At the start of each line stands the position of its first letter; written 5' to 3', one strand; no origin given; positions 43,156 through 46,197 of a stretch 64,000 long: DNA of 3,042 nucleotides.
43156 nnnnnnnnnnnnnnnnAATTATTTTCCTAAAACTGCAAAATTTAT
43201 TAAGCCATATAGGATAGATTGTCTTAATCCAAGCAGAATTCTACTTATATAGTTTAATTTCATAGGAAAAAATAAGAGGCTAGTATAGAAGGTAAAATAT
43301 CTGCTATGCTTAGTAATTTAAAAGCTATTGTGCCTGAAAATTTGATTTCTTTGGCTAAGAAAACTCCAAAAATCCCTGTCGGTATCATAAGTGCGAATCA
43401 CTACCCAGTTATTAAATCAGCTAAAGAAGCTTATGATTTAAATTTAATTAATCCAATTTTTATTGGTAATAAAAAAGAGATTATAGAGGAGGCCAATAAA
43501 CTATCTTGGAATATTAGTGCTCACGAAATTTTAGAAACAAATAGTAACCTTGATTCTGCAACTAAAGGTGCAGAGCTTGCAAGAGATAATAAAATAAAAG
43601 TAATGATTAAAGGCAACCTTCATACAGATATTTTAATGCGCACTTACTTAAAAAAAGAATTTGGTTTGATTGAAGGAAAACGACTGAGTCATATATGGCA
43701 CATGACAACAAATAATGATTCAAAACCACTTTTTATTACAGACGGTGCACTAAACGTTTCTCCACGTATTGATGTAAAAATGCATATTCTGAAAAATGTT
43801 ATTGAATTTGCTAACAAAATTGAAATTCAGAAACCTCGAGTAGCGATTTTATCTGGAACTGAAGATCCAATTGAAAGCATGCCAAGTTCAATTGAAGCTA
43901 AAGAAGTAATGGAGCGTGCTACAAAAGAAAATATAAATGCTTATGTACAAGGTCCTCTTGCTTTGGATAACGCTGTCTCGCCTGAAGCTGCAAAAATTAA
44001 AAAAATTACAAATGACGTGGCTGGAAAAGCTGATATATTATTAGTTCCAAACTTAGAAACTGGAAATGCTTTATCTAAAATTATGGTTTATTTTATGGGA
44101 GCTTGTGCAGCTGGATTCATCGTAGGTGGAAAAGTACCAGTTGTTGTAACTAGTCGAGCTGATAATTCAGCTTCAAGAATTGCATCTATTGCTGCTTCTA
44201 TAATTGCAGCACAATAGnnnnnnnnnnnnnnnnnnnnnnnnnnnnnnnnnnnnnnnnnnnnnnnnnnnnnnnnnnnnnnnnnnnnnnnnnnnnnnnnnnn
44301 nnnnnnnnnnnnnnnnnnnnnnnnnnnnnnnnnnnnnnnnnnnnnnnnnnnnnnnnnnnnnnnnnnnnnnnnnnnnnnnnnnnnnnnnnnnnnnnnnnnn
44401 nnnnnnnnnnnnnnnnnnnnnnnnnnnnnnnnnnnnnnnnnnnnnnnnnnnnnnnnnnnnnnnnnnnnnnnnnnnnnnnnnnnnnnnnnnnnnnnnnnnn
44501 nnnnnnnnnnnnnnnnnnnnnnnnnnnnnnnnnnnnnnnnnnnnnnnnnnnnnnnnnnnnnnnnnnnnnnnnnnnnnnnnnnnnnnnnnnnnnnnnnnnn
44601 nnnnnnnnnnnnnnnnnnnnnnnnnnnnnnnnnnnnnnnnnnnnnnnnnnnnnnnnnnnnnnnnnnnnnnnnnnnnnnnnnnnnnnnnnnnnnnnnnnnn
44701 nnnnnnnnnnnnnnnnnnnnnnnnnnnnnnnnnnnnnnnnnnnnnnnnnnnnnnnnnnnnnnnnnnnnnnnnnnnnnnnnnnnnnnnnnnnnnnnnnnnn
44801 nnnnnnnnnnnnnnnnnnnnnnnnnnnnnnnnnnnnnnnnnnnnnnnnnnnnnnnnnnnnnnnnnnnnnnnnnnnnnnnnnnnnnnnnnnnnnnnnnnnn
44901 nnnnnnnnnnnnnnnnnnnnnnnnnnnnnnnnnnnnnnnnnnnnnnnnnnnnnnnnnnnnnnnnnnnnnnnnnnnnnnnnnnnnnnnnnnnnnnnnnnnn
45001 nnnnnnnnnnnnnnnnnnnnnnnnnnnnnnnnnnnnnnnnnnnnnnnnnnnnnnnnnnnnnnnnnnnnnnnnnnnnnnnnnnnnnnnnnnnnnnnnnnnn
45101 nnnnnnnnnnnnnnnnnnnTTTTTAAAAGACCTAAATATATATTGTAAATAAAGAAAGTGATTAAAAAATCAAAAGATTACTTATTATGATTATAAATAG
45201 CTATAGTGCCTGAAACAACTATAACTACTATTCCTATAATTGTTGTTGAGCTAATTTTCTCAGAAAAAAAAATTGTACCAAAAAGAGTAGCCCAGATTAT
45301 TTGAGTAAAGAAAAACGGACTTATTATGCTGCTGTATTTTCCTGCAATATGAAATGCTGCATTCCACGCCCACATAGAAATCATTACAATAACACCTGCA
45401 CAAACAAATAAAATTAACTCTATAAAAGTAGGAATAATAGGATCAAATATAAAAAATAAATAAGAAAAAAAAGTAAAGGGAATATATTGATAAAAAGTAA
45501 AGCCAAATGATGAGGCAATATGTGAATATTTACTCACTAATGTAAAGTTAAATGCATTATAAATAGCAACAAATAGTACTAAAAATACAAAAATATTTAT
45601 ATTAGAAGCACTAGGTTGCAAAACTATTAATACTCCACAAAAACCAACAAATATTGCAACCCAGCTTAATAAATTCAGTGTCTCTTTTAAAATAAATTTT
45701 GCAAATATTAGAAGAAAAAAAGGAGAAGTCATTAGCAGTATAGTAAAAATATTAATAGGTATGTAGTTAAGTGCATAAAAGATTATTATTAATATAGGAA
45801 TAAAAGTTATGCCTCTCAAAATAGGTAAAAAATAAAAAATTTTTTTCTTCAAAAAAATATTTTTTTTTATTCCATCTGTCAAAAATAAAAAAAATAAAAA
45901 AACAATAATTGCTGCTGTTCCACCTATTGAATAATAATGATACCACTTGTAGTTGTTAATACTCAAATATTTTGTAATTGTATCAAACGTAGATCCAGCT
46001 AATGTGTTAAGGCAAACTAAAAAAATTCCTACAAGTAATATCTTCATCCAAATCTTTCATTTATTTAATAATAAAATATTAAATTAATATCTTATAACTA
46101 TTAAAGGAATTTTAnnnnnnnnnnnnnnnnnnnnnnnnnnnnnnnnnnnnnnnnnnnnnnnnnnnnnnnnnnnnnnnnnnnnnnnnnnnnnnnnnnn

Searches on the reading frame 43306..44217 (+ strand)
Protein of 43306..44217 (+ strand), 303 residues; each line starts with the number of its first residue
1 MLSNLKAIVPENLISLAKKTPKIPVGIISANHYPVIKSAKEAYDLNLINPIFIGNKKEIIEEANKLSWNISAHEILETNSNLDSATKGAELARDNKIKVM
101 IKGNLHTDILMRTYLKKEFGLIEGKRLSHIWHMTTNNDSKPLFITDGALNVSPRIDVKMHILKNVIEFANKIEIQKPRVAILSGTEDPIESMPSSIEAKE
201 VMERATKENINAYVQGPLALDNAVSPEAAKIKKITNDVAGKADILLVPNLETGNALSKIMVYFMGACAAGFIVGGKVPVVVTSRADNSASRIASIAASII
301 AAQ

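Call 6: search_protein_families(library=pfam, proteins=[window:43306-44217:+])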
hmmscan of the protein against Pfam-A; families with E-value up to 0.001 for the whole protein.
window:43306-44217:+ (303 aa): 1 family
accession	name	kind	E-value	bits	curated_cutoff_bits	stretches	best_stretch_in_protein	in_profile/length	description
PF01515.24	PTA_PTB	-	8.4e-35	121.1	24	1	80-296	101-316/319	Phosphate acetyl/butaryl transferase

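Call 7: search_protein_families(library=ncbifam, proteins=[window:43306-44217:+])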
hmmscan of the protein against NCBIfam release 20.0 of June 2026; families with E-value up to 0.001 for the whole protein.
window:43306-44217:+ (303 aa): 10 families
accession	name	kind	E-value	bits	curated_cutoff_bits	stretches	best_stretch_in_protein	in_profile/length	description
NF006045.0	PRK08190.1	subfamily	3e-85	286.8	282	1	11-301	165-456/467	bifunctional enoyl-CoA hydratase/phosphate acetyltransferase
NF008852.0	PRK11890.1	subfamily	8e-79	265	413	1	11-301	11-302/315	phosphate acetyltransferase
NF004472.0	PRK05805.1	subfamily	4.2e-72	242.7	399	1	11-302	6-298/302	phosphate butyryltransferase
TIGR02706.1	P_butyryltrans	equivalog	3e-68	230.1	410.5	1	11-302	2-294/294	phosphate butyryltransferase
NF005837.0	PRK07742.1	equivalog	7.9e-65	219.1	409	1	11-303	4-298/299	phosphate butyryltransferase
TIGR02709.1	branched_ptb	equivalog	3e-38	132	475.15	1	89-295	61-265/271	branched-chain phosphotransacylase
NF007233.1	PRK09653.1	subfamily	3.5e-22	79.4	310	1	88-286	106-303/319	phosphotransacetylase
TIGR00651.1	pta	equivalog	1.9e-17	63.7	311.2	1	83-284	88-289/304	phosphate acetyltransferase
NF004167.0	PRK05632.1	equivalog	2.6e-10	39.5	418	1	144-273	545-673/708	phosphate acetyltransferase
NF009501.0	PRK12861.1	subfamily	0.00048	18.3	1178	1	140-300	597-757/764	NADP-dependent malic enzyme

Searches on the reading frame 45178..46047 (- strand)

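Call 6: search_protein_families(library=pfam, proteins=[window:45178-46047:-])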
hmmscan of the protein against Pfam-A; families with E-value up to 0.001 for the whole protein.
window:45178-46047:- (289 aa): 1 family
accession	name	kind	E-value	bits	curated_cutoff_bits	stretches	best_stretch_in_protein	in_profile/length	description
PF00892.27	EamA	-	1e-15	58.7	28.2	2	6-143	2-134/135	EamA-like transporter family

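Call 7: search_protein_families(library=ncbifam, proteins=[window:45178-46047:-])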
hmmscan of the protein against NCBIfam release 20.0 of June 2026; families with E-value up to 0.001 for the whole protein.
window:45178-46047:- (289 aa): 2 families
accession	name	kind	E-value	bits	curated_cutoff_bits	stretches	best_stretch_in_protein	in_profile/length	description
TIGR00950.1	2A78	equivalog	2.5e-07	30.4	230.2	1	44-279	27-262/264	carboxylate/amino acid/amine transporter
TIGR03340.1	phn_DUF6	hypoth_equivalog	5.4e-05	23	288.15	1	73-280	64-277/281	phosphonate utilization associated putative membrane protein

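Call 91: search_protein_families(library=ncbifam, proteins=[window:45178-46047:-], max_evalue=0.00001)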
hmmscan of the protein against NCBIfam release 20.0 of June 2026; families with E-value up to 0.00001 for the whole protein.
window:45178-46047:- (289 aa): 1 family
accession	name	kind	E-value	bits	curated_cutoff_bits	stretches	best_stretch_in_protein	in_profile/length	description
TIGR00950.1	2A78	equivalog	2.5e-07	30.4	230.2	1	44-279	27-262/264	carboxylate/amino acid/amine transporter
